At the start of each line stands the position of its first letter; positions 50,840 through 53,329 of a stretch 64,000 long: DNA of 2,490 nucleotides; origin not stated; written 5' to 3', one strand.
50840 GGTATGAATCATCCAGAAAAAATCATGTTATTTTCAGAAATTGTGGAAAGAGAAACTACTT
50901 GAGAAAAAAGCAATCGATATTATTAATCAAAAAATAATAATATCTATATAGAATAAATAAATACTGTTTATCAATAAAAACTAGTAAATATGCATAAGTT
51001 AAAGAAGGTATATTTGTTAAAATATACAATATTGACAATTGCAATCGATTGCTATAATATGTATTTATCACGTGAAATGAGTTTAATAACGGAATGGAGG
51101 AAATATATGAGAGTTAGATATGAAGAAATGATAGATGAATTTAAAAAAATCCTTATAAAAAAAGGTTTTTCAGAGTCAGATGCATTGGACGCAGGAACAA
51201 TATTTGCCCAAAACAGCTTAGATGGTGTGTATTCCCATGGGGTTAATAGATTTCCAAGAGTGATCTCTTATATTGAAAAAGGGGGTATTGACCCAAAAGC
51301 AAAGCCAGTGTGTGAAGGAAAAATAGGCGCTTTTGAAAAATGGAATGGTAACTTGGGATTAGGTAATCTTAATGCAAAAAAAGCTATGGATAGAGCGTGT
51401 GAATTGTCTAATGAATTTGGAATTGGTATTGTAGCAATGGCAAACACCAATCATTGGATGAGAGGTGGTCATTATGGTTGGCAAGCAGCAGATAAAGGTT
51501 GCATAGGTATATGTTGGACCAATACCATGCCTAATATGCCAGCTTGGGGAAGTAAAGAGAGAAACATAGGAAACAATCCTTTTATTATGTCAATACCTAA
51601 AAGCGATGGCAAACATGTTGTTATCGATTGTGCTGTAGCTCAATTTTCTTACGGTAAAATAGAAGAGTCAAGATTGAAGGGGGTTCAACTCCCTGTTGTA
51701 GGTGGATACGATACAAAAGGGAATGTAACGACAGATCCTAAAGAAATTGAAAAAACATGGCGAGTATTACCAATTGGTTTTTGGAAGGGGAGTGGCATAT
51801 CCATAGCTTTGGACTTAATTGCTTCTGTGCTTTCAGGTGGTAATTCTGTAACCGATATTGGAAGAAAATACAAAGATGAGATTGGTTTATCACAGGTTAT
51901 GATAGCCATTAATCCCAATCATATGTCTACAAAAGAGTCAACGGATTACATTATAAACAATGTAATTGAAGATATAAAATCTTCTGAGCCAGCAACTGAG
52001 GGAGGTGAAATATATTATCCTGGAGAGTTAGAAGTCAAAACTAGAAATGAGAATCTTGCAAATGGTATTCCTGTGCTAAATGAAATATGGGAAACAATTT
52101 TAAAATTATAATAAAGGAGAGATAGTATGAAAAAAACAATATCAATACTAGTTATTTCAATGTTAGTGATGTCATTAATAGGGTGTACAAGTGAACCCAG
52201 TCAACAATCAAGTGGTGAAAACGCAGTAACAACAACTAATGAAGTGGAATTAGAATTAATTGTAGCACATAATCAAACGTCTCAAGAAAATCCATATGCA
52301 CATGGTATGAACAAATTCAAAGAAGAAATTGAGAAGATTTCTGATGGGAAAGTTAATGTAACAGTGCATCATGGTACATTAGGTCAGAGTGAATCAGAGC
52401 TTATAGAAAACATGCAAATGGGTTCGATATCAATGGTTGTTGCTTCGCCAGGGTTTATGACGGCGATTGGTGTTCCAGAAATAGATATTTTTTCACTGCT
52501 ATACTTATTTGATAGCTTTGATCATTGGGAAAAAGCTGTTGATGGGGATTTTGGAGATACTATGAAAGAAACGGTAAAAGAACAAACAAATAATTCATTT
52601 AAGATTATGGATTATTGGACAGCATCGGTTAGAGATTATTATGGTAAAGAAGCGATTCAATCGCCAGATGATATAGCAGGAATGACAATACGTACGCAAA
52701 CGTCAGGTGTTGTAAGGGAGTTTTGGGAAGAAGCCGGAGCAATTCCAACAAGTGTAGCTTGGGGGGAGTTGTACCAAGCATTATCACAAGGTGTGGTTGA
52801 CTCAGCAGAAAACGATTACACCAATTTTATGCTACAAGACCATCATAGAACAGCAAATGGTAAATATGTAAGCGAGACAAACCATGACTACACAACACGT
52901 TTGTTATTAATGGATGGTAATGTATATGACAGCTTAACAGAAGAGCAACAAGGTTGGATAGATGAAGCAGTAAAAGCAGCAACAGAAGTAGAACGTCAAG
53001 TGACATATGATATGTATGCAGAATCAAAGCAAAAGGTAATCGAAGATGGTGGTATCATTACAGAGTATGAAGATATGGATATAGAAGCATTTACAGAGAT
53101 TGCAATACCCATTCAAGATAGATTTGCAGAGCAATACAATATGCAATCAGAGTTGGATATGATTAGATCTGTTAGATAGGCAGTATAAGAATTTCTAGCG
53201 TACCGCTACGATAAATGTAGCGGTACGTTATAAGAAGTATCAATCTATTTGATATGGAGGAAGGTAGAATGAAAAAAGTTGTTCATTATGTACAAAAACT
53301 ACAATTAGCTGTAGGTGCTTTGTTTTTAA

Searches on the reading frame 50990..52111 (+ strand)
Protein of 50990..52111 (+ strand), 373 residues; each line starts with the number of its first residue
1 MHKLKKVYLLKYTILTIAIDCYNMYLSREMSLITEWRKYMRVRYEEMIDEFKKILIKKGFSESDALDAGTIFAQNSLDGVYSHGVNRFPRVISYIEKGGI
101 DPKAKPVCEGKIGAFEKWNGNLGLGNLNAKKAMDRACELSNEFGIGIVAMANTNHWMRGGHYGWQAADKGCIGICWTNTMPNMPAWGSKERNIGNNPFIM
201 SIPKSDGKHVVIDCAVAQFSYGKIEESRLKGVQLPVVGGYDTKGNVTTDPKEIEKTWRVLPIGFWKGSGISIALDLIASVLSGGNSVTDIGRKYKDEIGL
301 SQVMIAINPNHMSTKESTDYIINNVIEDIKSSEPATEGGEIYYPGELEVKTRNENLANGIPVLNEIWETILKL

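Call 43: search_protein_families(library=pfam, proteins=[window:50990-52111:+], max_evalue=0.01)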
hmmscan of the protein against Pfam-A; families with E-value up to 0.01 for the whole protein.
window:50990-52111:+ (373 aa): 1 family
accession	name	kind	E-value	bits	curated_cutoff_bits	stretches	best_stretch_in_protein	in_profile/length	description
PF02615.19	Ldh_2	-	6.8e-107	357.9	38.8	1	43-370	2-332/333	Malate/L-lactate dehydrogenase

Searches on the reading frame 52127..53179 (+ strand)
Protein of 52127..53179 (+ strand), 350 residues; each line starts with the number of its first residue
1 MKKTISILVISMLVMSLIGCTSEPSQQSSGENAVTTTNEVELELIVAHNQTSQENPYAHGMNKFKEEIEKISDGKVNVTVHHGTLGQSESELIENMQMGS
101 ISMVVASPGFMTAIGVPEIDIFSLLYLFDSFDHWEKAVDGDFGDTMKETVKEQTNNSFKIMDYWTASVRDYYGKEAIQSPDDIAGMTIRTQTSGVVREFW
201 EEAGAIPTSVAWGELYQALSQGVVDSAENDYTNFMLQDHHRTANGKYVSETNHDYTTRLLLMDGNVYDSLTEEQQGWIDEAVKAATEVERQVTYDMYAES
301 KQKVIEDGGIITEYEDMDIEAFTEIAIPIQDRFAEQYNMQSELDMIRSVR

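Call 43: search_protein_families(library=pfam, proteins=[window:52127-53179:+], max_evalue=0.01)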
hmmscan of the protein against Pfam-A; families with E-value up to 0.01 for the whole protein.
window:52127-53179:+ (350 aa): 1 family
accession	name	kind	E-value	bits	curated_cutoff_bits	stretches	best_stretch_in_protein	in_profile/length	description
PF03480.18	DctP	-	7.3e-59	199.9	23.4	1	50-335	4-285/286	Bacterial extracellular solute-binding protein, family 7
